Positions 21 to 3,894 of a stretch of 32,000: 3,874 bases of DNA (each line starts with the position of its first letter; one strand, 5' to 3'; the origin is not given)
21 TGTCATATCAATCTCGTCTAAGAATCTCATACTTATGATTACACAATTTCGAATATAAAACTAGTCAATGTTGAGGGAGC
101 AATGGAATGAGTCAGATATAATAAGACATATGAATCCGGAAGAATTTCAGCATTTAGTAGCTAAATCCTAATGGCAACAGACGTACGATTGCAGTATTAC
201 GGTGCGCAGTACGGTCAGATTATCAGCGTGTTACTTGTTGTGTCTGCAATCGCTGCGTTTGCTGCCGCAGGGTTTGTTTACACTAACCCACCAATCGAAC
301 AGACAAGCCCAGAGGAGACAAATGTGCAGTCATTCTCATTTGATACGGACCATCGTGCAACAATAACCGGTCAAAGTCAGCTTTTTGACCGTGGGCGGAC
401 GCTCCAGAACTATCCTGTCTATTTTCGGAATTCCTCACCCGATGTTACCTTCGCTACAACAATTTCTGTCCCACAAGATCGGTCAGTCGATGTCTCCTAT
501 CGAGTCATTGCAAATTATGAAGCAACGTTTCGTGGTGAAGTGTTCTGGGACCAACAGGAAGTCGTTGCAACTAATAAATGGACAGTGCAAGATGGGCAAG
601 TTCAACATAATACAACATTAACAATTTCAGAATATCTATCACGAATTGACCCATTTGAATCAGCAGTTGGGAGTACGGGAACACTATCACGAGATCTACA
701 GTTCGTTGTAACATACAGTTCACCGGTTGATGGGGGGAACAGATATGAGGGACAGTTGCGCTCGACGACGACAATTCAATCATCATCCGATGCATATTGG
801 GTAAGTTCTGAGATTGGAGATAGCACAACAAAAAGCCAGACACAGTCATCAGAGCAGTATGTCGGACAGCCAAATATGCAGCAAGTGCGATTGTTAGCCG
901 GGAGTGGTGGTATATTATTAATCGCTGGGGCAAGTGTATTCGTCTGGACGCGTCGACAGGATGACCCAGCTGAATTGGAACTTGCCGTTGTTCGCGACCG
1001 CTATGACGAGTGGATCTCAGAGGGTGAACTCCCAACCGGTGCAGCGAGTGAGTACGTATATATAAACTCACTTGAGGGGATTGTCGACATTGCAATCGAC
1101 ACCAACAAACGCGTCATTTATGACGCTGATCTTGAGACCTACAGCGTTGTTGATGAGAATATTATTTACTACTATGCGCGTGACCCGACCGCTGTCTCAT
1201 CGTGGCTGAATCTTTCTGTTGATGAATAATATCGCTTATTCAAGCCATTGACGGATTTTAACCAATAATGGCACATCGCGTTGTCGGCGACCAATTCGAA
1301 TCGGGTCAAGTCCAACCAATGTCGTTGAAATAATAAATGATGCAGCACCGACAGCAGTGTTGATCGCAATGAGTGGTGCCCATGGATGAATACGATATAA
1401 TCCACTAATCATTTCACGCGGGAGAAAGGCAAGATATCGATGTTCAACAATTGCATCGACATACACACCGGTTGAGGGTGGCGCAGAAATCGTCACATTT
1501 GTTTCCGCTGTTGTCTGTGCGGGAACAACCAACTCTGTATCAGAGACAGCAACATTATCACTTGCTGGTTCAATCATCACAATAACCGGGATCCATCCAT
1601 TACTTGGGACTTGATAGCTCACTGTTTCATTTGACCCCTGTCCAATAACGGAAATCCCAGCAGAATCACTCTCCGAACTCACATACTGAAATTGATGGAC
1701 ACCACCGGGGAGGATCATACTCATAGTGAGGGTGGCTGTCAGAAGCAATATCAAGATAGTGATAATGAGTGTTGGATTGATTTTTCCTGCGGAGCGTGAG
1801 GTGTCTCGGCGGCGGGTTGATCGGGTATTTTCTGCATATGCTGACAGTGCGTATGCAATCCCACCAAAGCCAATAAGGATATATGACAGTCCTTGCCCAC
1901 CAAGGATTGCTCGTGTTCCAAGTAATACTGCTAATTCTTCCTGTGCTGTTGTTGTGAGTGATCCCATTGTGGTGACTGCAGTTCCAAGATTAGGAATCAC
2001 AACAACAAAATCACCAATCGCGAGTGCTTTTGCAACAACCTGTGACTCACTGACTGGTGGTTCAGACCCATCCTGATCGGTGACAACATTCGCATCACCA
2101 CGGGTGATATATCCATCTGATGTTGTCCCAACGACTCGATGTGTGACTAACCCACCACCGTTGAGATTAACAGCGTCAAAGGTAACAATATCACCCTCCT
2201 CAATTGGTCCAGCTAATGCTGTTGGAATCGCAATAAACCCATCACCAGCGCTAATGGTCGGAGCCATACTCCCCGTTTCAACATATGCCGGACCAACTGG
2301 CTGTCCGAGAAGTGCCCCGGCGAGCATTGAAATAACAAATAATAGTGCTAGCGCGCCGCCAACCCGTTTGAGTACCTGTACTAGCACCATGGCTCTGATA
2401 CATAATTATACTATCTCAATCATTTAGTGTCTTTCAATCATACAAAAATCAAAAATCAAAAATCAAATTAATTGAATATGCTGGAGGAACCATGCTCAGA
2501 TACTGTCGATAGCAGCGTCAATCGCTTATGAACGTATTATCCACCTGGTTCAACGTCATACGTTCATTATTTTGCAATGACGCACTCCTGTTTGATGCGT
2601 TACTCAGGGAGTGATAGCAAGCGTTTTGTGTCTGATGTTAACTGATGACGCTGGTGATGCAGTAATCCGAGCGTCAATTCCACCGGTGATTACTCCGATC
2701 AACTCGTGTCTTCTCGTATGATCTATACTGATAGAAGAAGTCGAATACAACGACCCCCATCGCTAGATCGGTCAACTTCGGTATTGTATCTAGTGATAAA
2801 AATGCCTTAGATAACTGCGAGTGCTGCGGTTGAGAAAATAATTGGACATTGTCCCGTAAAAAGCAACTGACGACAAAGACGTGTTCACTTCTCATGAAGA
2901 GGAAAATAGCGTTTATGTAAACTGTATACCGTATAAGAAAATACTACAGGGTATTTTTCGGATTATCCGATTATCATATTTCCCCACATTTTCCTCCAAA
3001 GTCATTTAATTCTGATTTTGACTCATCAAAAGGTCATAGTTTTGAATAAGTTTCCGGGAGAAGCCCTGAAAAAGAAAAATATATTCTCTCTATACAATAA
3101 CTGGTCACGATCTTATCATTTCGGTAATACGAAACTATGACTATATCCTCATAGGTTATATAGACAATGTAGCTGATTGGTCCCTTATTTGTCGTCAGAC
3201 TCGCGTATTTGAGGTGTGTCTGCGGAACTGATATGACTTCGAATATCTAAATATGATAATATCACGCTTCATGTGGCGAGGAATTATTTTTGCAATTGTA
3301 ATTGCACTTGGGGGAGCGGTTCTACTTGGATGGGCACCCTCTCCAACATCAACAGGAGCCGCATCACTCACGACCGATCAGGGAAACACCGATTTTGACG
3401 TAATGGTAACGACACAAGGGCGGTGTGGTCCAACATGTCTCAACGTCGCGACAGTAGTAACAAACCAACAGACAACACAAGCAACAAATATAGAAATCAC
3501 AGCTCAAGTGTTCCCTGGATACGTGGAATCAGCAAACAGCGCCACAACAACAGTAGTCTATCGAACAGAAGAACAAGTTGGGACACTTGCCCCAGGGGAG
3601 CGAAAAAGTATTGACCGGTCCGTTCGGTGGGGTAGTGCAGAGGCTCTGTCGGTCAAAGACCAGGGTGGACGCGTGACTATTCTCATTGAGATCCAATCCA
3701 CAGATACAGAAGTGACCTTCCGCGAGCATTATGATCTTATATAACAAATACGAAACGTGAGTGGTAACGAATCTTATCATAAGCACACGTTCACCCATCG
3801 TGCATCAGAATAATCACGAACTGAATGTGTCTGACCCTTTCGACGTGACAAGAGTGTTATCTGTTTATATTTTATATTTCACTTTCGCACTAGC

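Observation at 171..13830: Candidate haloarchaeal TasA/SipW-type extracellular fibre or matrix gene island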

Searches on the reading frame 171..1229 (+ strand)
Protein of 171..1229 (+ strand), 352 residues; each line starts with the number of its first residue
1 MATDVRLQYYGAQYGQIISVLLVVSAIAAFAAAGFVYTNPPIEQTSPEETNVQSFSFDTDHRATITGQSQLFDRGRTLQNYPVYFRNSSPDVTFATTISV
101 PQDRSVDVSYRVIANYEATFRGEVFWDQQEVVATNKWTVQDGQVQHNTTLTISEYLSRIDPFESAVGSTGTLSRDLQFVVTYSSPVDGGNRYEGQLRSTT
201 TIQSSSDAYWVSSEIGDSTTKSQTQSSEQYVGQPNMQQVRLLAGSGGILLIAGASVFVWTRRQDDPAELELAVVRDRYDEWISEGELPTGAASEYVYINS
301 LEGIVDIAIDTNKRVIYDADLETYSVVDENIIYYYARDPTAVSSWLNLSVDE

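Call 4: search_protein_families(library=pfam, proteins=[window:171-1229:+], max_evalue=0.1)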
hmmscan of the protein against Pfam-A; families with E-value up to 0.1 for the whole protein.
window:171-1229:+ (352 aa): 1 family
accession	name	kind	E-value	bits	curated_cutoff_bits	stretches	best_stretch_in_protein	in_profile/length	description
PF17231.7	DUF5305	-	1.7e-37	129.4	29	1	126-335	1-217/217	Family of unknown function (DUF5305)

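Call 5: search_protein_families(library=ncbifam, proteins=[window:171-1229:+], max_evalue=0.1)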
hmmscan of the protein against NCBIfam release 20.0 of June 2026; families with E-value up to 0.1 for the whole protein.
window:171-1229:+ (352 aa): 4 families
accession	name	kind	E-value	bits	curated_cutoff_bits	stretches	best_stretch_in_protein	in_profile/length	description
NF058571.1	GVDTG_CTERM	domain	0.021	15.1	29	0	237-262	19-43/44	GVDTG sorting domain-containing protein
TIGR04361.1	TrbK_Ti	equivalog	0.048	14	50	0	20-61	5-50/64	entry exclusion protein TrbK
NF038356.1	actino_DLW39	hypoth_equivalog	0.064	13.1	24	1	249-271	7-29/38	DLW-39 family protein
NF058670.1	sorting_LPXTATN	domain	0.085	13.2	32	0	246-262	15-31/32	LPxTATN C-terminal sorting signal domain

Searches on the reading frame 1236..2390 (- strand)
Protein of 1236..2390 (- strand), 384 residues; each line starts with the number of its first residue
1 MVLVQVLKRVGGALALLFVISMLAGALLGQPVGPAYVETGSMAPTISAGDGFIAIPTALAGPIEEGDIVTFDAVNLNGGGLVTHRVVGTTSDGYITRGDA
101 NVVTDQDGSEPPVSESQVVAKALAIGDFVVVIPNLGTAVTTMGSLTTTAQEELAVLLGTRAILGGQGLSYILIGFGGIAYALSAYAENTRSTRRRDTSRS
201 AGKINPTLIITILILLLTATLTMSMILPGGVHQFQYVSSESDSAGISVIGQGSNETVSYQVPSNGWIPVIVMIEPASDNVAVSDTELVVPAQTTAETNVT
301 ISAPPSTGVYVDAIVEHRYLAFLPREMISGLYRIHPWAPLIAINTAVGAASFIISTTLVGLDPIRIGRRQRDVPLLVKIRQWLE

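Call 4: search_protein_families(library=pfam, proteins=[window:1236-2390:-], max_evalue=0.1)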
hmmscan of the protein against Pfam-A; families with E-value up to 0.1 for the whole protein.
window:1236-2390:- (384 aa): 2 families
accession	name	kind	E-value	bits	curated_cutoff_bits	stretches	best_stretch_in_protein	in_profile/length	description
PF10502.14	Peptidase_S26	-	1e-05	26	22.9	1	15-107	6-98/168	Signal peptidase, peptidase S26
PF00482.28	T2SSF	-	0.061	13.7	25.2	0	176-224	75-123/125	Type II secretion system (T2SS), protein F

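Call 5: search_protein_families(library=ncbifam, proteins=[window:1236-2390:-], max_evalue=0.1)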
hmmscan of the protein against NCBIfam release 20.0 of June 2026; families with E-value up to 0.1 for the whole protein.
window:1236-2390:- (384 aa): 3 families
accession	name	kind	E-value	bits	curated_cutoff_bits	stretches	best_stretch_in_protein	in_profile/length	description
TIGR02228.1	sigpep_I_arch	equivalog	1.2e-13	51.2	51.85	1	17-132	18-128/158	signal peptidase I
TIGR02227.1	sigpep_I_bact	equivalog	5.9e-07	29.5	47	1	21-117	9-105/162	signal peptidase I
NF046067.1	SigPepSipWBacil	equivalog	1.7e-06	27.7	190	1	37-122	43-125/189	signal peptidase I SipW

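Call 47: find_homologous_proteins(query=window:1236-2387:-, max_evalue=0.001)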
Query window:1236-2387:- (383 aa): 545 proteins with E <= 0.001 among 8000 candidates; the best 120 are listed.
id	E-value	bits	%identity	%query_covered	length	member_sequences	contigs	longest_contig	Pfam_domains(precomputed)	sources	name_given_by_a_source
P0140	6.5e-237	804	99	100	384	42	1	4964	PF10502.15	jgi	jgi:signal peptidase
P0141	4.9e-175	600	72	100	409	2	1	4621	-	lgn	-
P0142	4.4e-131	455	55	99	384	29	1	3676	PF10502.15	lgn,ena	-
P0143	4.7e-129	449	56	99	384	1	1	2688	-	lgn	-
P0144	3.2e-127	443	54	97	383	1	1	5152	-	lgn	-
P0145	5.4e-127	442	55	96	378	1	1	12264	-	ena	-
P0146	1.1e-126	441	56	95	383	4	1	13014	-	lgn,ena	-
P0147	1.3e-126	441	53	99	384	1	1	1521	-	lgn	-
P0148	2.2e-126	440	54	97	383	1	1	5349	-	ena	-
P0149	9.1e-124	431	55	96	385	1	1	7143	-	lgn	-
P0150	1.8e-121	424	54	93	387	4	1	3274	PF11992.14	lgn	-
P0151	2.1e-121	424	52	99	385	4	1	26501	-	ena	-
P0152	7.5e-120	418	53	99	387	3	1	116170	-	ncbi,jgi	-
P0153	5.3e-119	416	50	100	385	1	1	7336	-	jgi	jgi:signal peptidase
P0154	1.9e-118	414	54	92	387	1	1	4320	-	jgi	jgi:signal peptidase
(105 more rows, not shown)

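Call 57: search_solved_structures(query=window:1236-2387:-, max_evalue=0.01, show_alignments=1)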
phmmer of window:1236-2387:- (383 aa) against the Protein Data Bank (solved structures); distinct sequences matched with E-value up to 0.01: 0.

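Call 84: search_dna_similar(query=window:1239-2390:-, collection=plasmids, mode=protein, max_rows=25)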
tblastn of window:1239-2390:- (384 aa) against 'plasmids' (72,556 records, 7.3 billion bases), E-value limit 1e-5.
Records with a match: 14; places in all: 14; records where one place covers at least 80% of the query: 9.
Best place of each record, by identity: <60% 14.
By first word of the organism name: Haloferax 3; Natrialba 2; Natronorubrum 2; Halocatena 1; Halogeometricum 1; Haloarcula 1; Halostagnicola 1; Halorubrum 1; Halarchaeum 1; Halobaculum 1.
By predicted mobility (MOB-suite, as given by PLSDB): non-mobilizable 14.
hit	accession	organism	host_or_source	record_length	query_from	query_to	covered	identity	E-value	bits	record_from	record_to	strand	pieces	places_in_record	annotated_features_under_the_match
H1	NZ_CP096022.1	Halocatena salina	cell culture,sediment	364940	6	360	91%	42.9%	2e-58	252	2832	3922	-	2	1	signal peptidase I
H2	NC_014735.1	Halogeometricum borinquense DSM 11551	-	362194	12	383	97%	38.8%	8e-60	216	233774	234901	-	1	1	signal peptidase I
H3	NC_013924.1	Natrialba magadii ATCC 43099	-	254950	14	370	93%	37.0%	1e-50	189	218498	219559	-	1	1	signal peptidase I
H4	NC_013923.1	Natrialba magadii ATCC 43099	-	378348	6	381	98%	34.4%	4e-43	167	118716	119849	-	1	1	signal peptidase I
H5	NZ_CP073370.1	Haloarcula sinaiiensis ATCC 33800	cell culture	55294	7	363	93%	36.1%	9e-48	181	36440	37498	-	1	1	none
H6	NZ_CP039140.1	Haloferax mediterranei ATCC 33500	Cell culture,Spain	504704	1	384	100%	33.4%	1e-48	183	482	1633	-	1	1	signal peptidase I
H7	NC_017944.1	Haloferax mediterranei ATCC 33500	-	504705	1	384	100%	33.4%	1e-48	183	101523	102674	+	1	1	signal peptidase I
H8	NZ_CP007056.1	Halostagnicola larsenii XH-48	-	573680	29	383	92%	35.1%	1e-45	174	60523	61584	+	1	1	signal peptidase I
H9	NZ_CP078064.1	Haloferax larsenii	Cell culture,Salt Lake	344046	14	384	97%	33.5%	1e-48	183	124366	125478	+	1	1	signal peptidase I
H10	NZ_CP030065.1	Halorubrum sp. PV6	salt water,water sample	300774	1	384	73%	38.9%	7e-33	202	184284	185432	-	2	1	signal peptidase I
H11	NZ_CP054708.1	Halarchaeum sp. CBA1220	solar salt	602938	14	139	33%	46.0%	7e-20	99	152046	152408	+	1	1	signal peptidase I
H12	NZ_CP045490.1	Natronorubrum aibiense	single cell,Xinjiang Aibi Salt Lake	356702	36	175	36%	41.3%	7e-10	89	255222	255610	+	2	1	none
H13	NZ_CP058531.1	Halobaculum halophilum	cell culture,sediment in salt lake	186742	5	144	36%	36.9%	3e-12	76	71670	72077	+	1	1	signal peptidase I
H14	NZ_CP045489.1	Natronorubrum aibiense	single cell,Xinjiang Aibi Salt Lake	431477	245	362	31%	32.2%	4e-11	72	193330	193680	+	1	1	hypothetical protein (x2)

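Call 85: get_annotated_region(hit=H7, flank=9000)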
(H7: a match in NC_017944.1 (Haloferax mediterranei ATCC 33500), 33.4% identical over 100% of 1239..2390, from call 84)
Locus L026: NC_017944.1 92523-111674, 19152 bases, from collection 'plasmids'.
description: Haloferax mediterranei ATCC 33500 plasmid pHM500, complete sequence
organism: Haloferax mediterranei ATCC 33500 (NCBI taxid 523841)
taxonomy: Archaea; Euryarchaeota; Halobacteria; Halobacteriales; Haloferacaceae; Haloferax; Haloferax mediterranei; Haloferax mediterranei ATCC 33500
host: -; source: -; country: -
typing (MOB-suite, as given by PLSDB): non-mobilizable
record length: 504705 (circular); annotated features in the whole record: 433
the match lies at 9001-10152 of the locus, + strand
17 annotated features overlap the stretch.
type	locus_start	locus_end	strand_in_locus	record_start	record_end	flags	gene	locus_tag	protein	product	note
CDS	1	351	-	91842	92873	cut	-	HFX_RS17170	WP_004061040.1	ABC transporter ATP-binding protein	-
CDS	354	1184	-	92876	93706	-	-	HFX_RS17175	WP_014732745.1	ABC transporter permease subunit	GO:0055085 - transmembrane transport [Evidence IEA]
CDS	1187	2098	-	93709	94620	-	-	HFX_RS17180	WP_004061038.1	ABC transporter permease subunit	GO:0055085 - transmembrane transport [Evidence IEA]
CDS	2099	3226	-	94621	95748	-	-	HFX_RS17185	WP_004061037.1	extracellular solute-binding protein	-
CDS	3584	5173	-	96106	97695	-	-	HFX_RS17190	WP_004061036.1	BCCT family transporter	-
CDS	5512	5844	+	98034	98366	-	-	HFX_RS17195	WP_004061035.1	2Fe-2S iron-sulfur cluster-binding protein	-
CDS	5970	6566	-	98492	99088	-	-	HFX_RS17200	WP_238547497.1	DUF998 domain-containing protein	-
CDS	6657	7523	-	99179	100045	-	-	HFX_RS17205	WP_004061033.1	UbiA family prenyltransferase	-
CDS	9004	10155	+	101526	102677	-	-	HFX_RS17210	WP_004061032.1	signal peptidase I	-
CDS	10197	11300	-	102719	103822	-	-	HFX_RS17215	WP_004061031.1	LamG domain-containing protein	-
CDS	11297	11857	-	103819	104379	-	-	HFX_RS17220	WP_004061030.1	hypothetical protein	-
CDS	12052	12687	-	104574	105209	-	-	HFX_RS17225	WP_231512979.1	hypothetical protein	-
CDS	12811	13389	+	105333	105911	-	-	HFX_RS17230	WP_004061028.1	hypothetical protein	-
CDS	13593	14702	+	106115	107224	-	-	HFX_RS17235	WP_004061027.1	hypothetical protein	-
CDS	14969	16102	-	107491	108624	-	-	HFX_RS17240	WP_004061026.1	DUF5305 domain-containing protein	-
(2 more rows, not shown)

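Call 93: search_protein_families(library=pfam, proteins=[L026:10197-11300:-, L026:13593-14702:+], max_evalue=0.01)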
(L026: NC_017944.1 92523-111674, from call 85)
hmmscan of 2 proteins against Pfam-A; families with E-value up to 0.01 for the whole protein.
L026:10197-11300:- (367 aa): 1 family
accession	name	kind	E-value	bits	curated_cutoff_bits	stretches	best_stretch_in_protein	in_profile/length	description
PF13385.13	Laminin_G_3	-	6.7e-18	65.7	27.6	1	203-356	7-150/151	Concanavalin A-like lectin/glucanases superfamily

L026:13593-14702:+ (369 aa): 1 family
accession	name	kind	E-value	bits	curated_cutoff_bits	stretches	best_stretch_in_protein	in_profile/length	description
PF05642.16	Sporozoite_P67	-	0.0015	17.2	28.9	1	141-225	88-170/727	Sporozoite P67 surface antigen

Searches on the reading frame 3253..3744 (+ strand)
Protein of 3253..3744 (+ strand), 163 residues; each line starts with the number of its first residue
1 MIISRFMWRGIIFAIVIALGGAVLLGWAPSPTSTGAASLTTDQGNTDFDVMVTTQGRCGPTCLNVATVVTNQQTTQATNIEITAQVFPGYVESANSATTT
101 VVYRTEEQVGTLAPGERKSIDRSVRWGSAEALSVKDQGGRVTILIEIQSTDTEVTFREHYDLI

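Call 4: search_protein_families(library=pfam, proteins=[window:3253-3744:+], max_evalue=0.1)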
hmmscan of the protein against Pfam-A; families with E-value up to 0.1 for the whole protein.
window:3253-3744:+ (163 aa): 0 families

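Call 5: search_protein_families(library=ncbifam, proteins=[window:3253-3744:+], max_evalue=0.1)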
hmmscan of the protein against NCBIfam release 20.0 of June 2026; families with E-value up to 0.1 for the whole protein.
window:3253-3744:+ (163 aa): 0 families

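Call 46: search_protein_families(library=pfam, proteins=[window:3253-3744:+], max_evalue=10)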
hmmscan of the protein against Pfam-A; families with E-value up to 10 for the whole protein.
window:3253-3744:+ (163 aa): 0 families
